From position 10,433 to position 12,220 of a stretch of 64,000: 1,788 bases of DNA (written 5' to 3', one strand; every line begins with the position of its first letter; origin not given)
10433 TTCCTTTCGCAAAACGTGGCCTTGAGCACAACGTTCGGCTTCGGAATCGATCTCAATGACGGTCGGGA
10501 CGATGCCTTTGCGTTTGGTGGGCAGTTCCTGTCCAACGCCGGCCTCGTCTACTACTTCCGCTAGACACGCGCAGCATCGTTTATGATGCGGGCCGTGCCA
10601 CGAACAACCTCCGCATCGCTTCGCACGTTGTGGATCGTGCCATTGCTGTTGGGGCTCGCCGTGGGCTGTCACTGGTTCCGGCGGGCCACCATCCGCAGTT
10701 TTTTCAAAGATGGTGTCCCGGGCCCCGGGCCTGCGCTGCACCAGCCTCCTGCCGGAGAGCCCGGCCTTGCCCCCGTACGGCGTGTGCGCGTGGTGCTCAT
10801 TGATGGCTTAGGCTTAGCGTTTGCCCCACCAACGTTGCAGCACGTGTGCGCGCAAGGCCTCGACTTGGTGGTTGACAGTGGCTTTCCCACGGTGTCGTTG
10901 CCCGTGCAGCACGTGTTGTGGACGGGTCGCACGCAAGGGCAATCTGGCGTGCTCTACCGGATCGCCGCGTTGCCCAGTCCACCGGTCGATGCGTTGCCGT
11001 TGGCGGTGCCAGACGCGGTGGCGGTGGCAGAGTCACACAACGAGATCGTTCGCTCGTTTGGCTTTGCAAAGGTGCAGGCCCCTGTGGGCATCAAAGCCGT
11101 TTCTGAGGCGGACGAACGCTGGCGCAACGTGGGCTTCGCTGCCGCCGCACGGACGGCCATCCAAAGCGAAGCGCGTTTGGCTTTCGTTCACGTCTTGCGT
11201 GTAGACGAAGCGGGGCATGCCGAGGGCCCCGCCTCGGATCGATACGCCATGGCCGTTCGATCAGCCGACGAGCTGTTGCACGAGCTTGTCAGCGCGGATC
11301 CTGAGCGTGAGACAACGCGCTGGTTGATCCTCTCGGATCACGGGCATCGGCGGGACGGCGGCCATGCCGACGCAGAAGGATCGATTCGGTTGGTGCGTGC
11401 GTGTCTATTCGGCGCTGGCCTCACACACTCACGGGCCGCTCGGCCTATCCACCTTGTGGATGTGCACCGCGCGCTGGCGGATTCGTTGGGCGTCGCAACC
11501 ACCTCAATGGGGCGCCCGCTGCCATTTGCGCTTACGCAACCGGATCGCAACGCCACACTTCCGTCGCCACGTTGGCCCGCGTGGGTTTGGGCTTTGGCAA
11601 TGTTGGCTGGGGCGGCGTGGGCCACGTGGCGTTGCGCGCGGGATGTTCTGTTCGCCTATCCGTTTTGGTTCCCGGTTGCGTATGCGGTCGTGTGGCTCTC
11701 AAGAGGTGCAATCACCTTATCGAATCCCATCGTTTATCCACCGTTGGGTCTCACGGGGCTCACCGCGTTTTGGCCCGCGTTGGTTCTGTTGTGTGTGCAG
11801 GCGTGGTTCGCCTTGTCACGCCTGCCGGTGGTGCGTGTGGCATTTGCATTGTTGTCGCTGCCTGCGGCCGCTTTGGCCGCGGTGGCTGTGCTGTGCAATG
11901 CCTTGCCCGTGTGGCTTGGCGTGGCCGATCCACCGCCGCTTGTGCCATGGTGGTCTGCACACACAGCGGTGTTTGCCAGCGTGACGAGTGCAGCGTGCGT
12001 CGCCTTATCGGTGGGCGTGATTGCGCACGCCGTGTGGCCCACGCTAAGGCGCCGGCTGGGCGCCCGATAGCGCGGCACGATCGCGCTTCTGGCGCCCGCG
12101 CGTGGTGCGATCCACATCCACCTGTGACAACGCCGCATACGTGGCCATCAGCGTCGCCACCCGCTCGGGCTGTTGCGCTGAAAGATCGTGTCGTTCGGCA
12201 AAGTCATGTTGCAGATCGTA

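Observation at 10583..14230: Convergent, overlapping pair of alkaline-phosphatase-superfamily membrane enzymes with opposite domain order, one carrying a MopE metal-binding insert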

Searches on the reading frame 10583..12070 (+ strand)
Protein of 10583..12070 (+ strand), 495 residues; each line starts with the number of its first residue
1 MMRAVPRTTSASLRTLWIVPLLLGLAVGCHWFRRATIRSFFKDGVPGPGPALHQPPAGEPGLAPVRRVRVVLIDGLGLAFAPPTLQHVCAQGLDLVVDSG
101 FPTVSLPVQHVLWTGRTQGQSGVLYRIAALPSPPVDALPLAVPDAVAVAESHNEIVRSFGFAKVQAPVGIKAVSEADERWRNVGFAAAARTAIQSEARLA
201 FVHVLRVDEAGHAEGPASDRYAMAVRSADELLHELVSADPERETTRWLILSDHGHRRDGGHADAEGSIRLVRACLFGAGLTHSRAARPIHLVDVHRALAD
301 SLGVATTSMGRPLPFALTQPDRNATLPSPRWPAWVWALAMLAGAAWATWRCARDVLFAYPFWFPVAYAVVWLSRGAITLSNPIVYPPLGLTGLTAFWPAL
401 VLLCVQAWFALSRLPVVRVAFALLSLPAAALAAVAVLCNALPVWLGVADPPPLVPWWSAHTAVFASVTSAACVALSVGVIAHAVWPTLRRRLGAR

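Call 3: search_protein_families(library=pfam, proteins=[window:10583-12070:+], max_evalue=0.01)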
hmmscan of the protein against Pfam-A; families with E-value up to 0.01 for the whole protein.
window:10583-12070:+ (495 aa): 2 families
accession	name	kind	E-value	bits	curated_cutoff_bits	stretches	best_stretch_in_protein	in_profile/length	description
PF01663.27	Phosphodiest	-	7.9e-11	42.6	23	1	185-255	149-221/342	Type I phosphodiesterase / nucleotide pyrophosphatase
PF01676.23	Metalloenzyme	-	9.9e-06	25.7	24.3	1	178-261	127-208/252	Metalloenzyme superfamily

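Call 4: search_protein_families(library=ncbifam, proteins=[window:10583-12070:+], max_evalue=0.01)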
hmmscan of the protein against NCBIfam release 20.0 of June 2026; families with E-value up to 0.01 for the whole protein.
window:10583-12070:+ (495 aa): 0 families

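Call 7: find_homologous_proteins(query=window:10583-12070:+, max_evalue=0.001)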
Query window:10583-12070:+ (495 aa): 345 proteins with E <= 0.001 among 8000 candidates; the best 120 are listed.
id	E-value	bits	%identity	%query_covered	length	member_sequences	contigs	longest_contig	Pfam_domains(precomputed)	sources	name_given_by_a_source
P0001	0.0e+0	1092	100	99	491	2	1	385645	PF01676.24,PF01663.28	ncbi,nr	ncbi:MAG: alkaline phosphatase family protein [Deltaproteobacteria bacterium]|nr:alkaline phosphatas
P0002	3.2e-223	760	74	95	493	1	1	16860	PF01663.28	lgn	-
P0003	4.4e-205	701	71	91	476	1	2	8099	PF01676.24,PF01663.28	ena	-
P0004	1.7e-151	524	56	92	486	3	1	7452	PF01663.28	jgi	-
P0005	2.5e-148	513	54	90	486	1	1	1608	PF01663.28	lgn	-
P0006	5.3e-147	509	54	93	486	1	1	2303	PF01663.28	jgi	jgi:hypothetical protein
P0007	3.9e-146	506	56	92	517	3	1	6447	PF01663.28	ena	-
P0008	1.8e-145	504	56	92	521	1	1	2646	PF01663.28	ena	-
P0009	1.1e-131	458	54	89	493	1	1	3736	PF01663.28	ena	-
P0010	2.3e-128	447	55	88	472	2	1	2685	PF01663.28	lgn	-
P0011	2.6e-126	441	53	93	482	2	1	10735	PF01663.28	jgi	-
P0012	2.6e-124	434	55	88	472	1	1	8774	PF01663.28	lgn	-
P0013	4.1e-123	430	52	88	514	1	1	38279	PF01663.28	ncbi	-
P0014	7.1e-123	429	54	89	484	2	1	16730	PF01663.28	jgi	jgi:hypothetical protein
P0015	1.3e-121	425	53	90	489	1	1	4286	PF01663.28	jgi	jgi:hypothetical protein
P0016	3.5e-121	424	53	90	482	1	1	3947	PF01663.28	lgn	-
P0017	1.8e-118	415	53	92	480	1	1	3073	PF01663.28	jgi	jgi:hypothetical protein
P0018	2.1e-116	408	51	90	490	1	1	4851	PF01663.28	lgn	-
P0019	1.7e-114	402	51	87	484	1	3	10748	PF01663.28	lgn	-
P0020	2.4e-114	401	50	92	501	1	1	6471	PF01663.28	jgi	-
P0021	2.6e-114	401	54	85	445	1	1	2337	PF01663.28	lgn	-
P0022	5.6e-113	397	49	93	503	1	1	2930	PF01663.28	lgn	-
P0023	1.6e-109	385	50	93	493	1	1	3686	PF01663.28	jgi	jgi:hypothetical protein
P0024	6.6e-109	383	51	83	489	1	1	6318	PF01663.28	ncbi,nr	ncbi:MAG TPA: hypothetical protein VG755_17950 [Nannocystaceae bacterium]|nr:hypothetical protein [N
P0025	2.3e-108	381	51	90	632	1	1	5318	PF01663.28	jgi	jgi:hypothetical protein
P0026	3.8e-108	381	48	92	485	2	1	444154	PF01663.28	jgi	-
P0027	1.1e-107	379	48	92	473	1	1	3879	PF01663.28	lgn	-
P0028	4.4e-107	377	51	85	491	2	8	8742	PF01663.28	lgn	-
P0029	2.3e-106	375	50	93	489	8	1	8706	PF01663.28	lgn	-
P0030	3.7e-106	374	48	93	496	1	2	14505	PF01663.28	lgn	-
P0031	6.6e-106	373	48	91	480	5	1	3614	PF01663.28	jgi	jgi:hypothetical protein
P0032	1.4e-105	372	49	91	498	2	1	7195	PF01663.28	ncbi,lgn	-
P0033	2.2e-105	372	50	91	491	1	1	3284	PF01663.28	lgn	-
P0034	4.9e-105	370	50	82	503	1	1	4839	PF01663.28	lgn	-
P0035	8.0e-105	370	48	88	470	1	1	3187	PF01676.24,PF01663.28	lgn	-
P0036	9.3e-105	370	50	86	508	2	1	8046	PF01663.28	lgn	-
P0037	1.0e-104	369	49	88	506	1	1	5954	PF01663.28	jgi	jgi:hypothetical protein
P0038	1.3e-104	369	46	91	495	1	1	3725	PF01663.28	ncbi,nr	ncbi:MAG: alkaline phosphatase family protein [Deltaproteobacteria bacterium]|nr:alkaline phosphatas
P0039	1.4e-104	369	48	90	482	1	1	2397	PF01676.24,PF01663.28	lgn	-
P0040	2.5e-104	368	48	92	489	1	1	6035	PF01663.28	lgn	-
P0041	6.5e-104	367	48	91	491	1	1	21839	PF01663.28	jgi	jgi:hypothetical protein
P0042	8.0e-104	366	50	87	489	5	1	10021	PF01676.24,PF01663.28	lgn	-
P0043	4.5e-103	364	48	89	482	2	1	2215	PF01663.28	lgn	-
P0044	4.9e-103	364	47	91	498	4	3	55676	PF01663.28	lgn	-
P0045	7.0e-103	363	49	82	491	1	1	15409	PF01663.28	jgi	jgi:Type I phosphodiesterase / nucleotide pyrophosphatase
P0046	1.4e-102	362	49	90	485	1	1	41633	PF01663.28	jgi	jgi:Type I phosphodiesterase / nucleotide pyrophosphatase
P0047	1.5e-102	362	44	89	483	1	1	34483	PF01663.28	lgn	-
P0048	5.7e-102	360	48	89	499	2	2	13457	PF01663.28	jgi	jgi:hypothetical protein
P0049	2.5e-101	358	45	96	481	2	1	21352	PF01676.24,PF01663.28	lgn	-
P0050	3.4e-101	358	46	94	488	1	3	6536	PF01676.24,PF01663.28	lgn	-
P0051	1.1e-100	356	48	91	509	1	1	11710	PF01663.28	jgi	jgi:hypothetical protein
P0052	2.4e-100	355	49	90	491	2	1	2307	PF01663.28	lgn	-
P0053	2.5e-99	352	48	93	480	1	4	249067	PF01663.28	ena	-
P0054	2.7e-99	352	48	90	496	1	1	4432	PF01663.28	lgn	-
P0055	3.7e-99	351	45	90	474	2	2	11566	PF01676.24,PF01663.28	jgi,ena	-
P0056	6.0e-99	350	47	92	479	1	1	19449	PF01663.28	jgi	jgi:hypothetical protein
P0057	1.6e-98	349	47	91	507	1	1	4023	PF01663.28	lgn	-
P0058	6.9e-98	347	52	76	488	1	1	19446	PF01676.24,PF01663.28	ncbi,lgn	-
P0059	8.7e-98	347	48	77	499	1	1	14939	PF01663.28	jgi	jgi:hypothetical protein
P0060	2.3e-97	345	47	89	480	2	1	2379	PF01663.28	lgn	-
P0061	3.4e-97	345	48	91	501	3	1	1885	PF01663.28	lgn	-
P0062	4.1e-97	344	47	91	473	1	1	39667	PF01663.28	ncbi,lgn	-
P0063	1.9e-96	342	47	87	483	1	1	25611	PF01663.28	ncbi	-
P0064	2.2e-96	342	51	75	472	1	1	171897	PF01676.24,PF01663.28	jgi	jgi:hypothetical protein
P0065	3.4e-96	341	45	88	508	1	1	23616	PF01663.28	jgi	jgi:hypothetical protein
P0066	5.6e-96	341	48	88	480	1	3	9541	PF01663.28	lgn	-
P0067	7.2e-96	340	49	87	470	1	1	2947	PF01663.28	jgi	jgi:Type I phosphodiesterase / nucleotide pyrophosphatase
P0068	7.6e-96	340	46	89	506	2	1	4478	PF01663.28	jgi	jgi:hypothetical protein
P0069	1.7e-95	339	47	87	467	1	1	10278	PF01663.28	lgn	-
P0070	6.2e-95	337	45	90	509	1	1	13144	PF01676.24,PF01663.28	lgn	-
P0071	8.0e-95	337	48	87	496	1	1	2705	PF01663.28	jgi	jgi:hypothetical protein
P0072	1.8e-94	336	45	93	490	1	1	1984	PF01663.28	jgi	jgi:Type I phosphodiesterase / nucleotide pyrophosphatase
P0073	2.1e-94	335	47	89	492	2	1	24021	PF01663.28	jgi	-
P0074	2.7e-94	335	46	91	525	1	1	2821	PF01676.24,PF01663.28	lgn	-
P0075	3.1e-94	335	46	92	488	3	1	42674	PF01663.28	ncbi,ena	-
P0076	4.0e-94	334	45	95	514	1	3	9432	PF01676.24,PF01663.28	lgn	-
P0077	5.3e-94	334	45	95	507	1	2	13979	PF01676.24,PF01663.28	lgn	-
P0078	5.4e-94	334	46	92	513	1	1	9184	PF01663.28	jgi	jgi:hypothetical protein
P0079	7.3e-94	334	47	86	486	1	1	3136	PF01676.24,PF01663.28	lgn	-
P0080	2.7e-93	332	46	94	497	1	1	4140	PF01663.28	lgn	-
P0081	2.8e-93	332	44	94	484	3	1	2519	PF01663.28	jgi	-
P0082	7.0e-93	330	47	88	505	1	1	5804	PF01663.28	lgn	-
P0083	7.9e-93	330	48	88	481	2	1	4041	PF01663.28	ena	-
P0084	1.6e-92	329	44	92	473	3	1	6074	PF01663.28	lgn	-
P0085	4.8e-92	328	45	86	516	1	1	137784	PF01663.28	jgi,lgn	jgi:hypothetical protein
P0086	2.5e-91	325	45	89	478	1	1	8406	PF01663.28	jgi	jgi:hypothetical protein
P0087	7.4e-91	324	45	88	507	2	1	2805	PF01663.28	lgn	-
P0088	7.9e-91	324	46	87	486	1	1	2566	PF01663.28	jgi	jgi:hypothetical protein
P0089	1.1e-90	323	44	93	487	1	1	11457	PF01663.28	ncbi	-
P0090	1.6e-90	323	46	93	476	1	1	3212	PF01663.28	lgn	-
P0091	1.4e-89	320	46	93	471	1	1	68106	PF01663.28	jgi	jgi:hypothetical protein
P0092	1.9e-89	319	44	96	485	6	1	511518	PF01663.28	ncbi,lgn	-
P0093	1.1e-88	317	44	96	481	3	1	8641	PF01663.28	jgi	jgi:hypothetical protein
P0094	1.4e-88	316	46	91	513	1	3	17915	PF01663.28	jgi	jgi:hypothetical protein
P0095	1.4e-88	316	47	88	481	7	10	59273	PF01663.28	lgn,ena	-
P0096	3.1e-88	315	47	87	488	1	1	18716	PF01676.24,PF01663.28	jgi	jgi:hypothetical protein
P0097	4.3e-87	311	46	87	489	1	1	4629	PF01663.28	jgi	jgi:hypothetical protein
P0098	1.0e-86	310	45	91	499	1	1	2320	PF01663.28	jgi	jgi:Type I phosphodiesterase / nucleotide pyrophosphatase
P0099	1.1e-86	310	43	96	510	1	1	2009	PF01663.28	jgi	jgi:hypothetical protein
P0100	1.2e-86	310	46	90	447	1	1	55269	PF01663.28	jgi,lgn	jgi:hypothetical protein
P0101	2.6e-86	309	45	91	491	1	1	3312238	PF01663.28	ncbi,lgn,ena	-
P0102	4.4e-86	308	44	94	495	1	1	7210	PF01663.28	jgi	jgi:hypothetical protein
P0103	7.9e-86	307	43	95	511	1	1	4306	PF01663.28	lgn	-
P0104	1.2e-85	307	47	86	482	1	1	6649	PF01663.28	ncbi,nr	ncbi:MAG: alkaline phosphatase family protein [Myxococcales bacterium]|nr:alkaline phosphatase famil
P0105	1.4e-85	306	42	95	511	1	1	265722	PF01663.28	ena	-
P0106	1.7e-85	306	45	87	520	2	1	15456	PF01663.28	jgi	jgi:hypothetical protein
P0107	2.6e-85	305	45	93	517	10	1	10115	PF01663.28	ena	-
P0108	6.7e-85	304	45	93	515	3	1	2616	PF01663.28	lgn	-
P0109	7.6e-85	304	44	87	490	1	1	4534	PF01663.28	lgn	-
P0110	9.0e-85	304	47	87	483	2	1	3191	PF01663.28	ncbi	ncbi:MAG: alkaline phosphatase family protein [Nannocystaceae bacterium]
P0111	1.0e-84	303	49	73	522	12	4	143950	PF01663.28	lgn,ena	-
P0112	1.6e-84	303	42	87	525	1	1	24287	PF01663.28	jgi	jgi:hypothetical protein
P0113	1.7e-84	303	42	89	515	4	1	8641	PF01663.28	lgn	-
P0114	2.3e-84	302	44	91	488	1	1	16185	PF01663.28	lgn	-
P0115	3.8e-84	302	46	91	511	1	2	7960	PF01663.28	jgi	-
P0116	4.0e-84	302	43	88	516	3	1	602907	PF01663.28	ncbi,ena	-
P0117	4.0e-84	301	47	80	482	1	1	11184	PF01676.24,PF01663.28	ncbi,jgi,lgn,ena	jgi:hypothetical protein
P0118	7.7e-84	301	44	87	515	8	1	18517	PF01663.28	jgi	jgi:hypothetical protein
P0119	1.1e-83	300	44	93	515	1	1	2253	PF01663.28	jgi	jgi:hypothetical protein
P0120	1.4e-83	300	44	89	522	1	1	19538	PF01663.28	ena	-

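Call 9: search_solved_structures(query=window:10583-12070:+, max_evalue=1, show_alignments=3)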
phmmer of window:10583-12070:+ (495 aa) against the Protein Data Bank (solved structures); distinct sequences matched with E-value up to 1: 5.
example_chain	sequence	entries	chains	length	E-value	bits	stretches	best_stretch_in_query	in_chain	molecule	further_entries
7mw8_D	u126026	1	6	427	4.8e-06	29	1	197-262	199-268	Phosphodiesterase-nucleotide pyrophosphatase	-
2gsn_A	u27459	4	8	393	4.9e-06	29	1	197-262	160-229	phosphodiesterase-nucleotide pyrophosphatase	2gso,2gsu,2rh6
7n1s_A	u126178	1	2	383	9.4e-05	24.7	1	197-262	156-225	Phosphodiesterase-nucleotide pyrophosphatase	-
5ege_A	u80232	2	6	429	0.34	13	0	185-254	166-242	Ectonucleotide pyrophosphatase/phosphodiesterase family member 6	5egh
8fjf_A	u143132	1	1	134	0.59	12.2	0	63-109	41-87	H10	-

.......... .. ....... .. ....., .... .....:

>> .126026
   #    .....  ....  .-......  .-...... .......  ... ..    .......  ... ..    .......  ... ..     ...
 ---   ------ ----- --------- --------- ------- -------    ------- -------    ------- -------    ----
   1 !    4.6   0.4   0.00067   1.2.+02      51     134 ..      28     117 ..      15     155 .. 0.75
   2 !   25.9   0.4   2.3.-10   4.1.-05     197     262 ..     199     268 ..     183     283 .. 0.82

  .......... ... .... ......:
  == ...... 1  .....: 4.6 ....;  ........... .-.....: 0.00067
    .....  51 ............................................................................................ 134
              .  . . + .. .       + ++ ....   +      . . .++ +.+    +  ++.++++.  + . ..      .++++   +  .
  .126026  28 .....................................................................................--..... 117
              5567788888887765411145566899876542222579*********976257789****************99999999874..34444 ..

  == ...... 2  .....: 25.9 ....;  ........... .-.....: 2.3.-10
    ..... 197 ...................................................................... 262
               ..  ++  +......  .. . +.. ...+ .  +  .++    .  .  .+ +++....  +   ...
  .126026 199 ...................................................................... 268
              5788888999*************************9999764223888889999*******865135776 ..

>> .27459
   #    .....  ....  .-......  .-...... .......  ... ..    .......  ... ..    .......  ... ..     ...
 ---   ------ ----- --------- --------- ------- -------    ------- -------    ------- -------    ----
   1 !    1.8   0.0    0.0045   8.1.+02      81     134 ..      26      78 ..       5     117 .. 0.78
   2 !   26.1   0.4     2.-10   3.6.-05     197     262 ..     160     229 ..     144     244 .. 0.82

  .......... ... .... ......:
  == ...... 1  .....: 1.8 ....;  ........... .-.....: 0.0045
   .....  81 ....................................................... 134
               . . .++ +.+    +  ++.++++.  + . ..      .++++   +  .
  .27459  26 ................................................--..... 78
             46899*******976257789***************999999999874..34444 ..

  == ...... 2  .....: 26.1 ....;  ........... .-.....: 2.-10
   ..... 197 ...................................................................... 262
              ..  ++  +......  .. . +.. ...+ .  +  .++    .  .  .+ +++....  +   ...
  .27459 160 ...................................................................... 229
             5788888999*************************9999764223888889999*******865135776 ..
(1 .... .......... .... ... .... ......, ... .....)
